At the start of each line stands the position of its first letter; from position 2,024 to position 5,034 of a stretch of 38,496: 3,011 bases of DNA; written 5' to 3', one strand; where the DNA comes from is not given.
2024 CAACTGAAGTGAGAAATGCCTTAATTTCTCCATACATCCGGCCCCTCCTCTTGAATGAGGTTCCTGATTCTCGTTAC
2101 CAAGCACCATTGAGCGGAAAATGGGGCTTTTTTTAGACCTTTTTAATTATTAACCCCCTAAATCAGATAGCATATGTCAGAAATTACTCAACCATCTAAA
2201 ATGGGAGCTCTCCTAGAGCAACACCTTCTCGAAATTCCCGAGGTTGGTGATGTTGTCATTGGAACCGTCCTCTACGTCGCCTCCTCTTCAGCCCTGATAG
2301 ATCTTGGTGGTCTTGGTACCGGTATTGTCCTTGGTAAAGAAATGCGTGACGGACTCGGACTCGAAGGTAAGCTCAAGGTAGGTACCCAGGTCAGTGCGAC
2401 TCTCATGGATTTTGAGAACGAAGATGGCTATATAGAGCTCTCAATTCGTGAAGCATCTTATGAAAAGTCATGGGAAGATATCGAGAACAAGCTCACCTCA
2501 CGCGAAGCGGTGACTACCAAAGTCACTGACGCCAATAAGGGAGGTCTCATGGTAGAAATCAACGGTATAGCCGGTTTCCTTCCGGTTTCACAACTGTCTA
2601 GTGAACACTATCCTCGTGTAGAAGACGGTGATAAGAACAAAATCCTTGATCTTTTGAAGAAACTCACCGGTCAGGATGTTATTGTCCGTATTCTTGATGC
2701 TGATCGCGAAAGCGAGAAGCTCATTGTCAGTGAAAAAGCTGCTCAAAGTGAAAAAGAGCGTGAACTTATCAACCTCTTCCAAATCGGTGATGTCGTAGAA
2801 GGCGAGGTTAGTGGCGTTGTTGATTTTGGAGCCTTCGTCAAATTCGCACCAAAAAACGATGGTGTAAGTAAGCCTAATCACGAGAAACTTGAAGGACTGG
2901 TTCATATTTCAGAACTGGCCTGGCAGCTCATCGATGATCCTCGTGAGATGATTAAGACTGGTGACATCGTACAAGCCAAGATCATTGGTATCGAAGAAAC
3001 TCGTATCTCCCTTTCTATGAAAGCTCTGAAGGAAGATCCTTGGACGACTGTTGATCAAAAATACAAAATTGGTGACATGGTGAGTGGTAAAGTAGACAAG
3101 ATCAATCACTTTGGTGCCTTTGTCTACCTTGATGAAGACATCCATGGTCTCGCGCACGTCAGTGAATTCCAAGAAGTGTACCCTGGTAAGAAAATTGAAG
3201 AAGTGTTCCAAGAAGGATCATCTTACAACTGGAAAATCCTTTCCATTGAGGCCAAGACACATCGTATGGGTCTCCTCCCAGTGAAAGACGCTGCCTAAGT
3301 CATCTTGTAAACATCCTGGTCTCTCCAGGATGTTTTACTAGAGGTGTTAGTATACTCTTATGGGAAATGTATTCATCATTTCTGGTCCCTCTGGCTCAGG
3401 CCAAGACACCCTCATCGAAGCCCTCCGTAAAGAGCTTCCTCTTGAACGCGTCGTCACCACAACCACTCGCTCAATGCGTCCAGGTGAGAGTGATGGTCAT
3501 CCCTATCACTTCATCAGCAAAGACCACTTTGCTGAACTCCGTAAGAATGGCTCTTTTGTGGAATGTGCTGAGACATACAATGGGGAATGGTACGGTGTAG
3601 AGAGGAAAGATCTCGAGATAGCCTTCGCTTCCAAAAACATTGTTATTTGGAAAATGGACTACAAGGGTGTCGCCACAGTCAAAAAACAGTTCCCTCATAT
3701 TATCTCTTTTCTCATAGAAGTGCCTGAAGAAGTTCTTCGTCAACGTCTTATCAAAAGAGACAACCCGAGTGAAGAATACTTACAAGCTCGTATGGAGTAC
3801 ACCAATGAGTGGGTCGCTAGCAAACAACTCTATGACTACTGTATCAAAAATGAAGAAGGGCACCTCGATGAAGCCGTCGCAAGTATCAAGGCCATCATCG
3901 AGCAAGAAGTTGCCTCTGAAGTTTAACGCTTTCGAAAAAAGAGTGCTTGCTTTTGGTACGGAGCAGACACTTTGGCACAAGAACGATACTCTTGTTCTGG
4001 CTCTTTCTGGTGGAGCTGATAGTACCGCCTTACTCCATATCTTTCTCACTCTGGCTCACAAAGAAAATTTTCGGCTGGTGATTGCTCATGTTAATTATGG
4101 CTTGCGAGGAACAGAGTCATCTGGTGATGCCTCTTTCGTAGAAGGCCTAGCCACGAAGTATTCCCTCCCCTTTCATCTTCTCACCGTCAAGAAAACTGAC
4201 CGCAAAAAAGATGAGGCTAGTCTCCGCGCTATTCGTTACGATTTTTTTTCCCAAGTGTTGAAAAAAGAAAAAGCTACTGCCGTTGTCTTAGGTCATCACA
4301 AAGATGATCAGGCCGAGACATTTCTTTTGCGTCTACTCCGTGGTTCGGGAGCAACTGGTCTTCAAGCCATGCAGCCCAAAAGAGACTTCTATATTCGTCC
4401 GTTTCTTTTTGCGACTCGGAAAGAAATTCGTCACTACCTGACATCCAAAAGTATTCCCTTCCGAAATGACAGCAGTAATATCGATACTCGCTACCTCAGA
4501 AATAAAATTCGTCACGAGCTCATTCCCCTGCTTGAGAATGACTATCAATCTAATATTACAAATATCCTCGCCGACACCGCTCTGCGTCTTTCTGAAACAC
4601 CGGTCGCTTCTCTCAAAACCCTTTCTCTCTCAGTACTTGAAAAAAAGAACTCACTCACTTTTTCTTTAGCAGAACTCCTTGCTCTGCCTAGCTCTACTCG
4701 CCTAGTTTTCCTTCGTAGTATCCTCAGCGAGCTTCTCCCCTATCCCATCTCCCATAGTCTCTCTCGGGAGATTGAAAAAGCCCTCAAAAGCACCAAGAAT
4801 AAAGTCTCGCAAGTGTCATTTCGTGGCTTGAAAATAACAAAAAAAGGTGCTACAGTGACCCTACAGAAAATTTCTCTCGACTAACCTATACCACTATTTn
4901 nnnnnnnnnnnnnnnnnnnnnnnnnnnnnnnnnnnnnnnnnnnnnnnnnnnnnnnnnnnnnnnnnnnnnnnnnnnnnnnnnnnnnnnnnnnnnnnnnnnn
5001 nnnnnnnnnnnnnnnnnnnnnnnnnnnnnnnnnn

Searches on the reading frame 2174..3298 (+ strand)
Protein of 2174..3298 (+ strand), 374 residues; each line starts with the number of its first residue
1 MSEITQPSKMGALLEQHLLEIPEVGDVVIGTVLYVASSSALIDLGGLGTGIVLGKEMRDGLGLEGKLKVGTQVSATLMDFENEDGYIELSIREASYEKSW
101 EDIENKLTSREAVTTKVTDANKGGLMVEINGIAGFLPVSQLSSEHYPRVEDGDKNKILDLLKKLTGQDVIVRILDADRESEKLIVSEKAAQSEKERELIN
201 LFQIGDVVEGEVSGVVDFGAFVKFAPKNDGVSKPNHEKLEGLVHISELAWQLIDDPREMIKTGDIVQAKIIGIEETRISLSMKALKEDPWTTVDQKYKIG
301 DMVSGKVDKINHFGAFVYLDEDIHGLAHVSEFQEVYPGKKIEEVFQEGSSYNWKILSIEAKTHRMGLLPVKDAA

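Call 7: search_protein_families(library=pfam, proteins=[window:2174-3298:+], max_evalue=0.01)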
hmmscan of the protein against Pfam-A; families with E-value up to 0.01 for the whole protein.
window:2174-3298:+ (374 aa): 7 families
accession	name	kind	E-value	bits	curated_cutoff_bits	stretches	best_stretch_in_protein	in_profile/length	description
PF00575.29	S1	-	3.7e-38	130.2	22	5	296-366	1-70/74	S1 RNA binding domain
PF21710.3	Spt6_S1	-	5.1e-08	33.5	27.5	0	298-362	15-79/91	Spt6, S1/OB domain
PF21266.3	RRP4_S1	-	2.5e-05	24.8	27.3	0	22-45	4-27/73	RRP4, S1 domain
PF23459.1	S1_RRP5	-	6.2e-05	23.9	27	0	300-334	4-38/72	RRP5 S1 domain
PF10447.15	EXOSC1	-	7.3e-05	23.9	21.2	0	113-212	8-109/112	Exosome component EXOSC1/CSL4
PF24685.1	OB_RRP5_4th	-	0.00013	22.4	31.5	0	237-275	35-73/92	RRP5 OB-fold domain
PF13509.12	S1_2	-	0.00054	20.5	21.8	0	299-321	1-23/61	S1 domain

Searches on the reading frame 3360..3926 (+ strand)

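Call 9: search_protein_families(library=pfam, proteins=[window:3360-3926:+], max_evalue=0.01)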
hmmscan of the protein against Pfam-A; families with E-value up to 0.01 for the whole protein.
window:3360-3926:+ (188 aa): 4 families
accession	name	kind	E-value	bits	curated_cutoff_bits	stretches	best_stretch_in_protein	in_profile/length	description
PF00625.27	Guanylate_kin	-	1e-29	104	25.2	1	3-183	3-182/182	Guanylate kinase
PF13671.12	AAA_33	-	2e-05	25.4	27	1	4-151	1-136/143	AAA domain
PF13238.12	AAA_18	-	0.0014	19.5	29.4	1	6-139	2-117/128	AAA domain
PF19842.5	YqeC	-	0.0098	16.6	27.6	0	13-96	7-95/145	YqeC protein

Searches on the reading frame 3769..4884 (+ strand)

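Call 7: search_protein_families(library=pfam, proteins=[window:3769-4884:+], max_evalue=0.01)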
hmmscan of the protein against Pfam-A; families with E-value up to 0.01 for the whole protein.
window:3769-4884:+ (371 aa): 4 families
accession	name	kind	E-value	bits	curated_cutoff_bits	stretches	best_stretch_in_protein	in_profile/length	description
PF01171.26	ATP_bind_3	-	4.3e-51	173.7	27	1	75-250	2-182/182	PP-loop family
PF01507.26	PAPS_reduct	-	0.00012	22.6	22.5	1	75-231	2-156/175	Phosphoadenosine phosphosulfate reductase domain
PF06508.19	QueC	-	0.0049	16.8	22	0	76-144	3-64/210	Queuosine biosynthesis protein QueC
PF00582.32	Usp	-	0.0058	17.6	24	0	73-193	3-124/141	Universal stress protein family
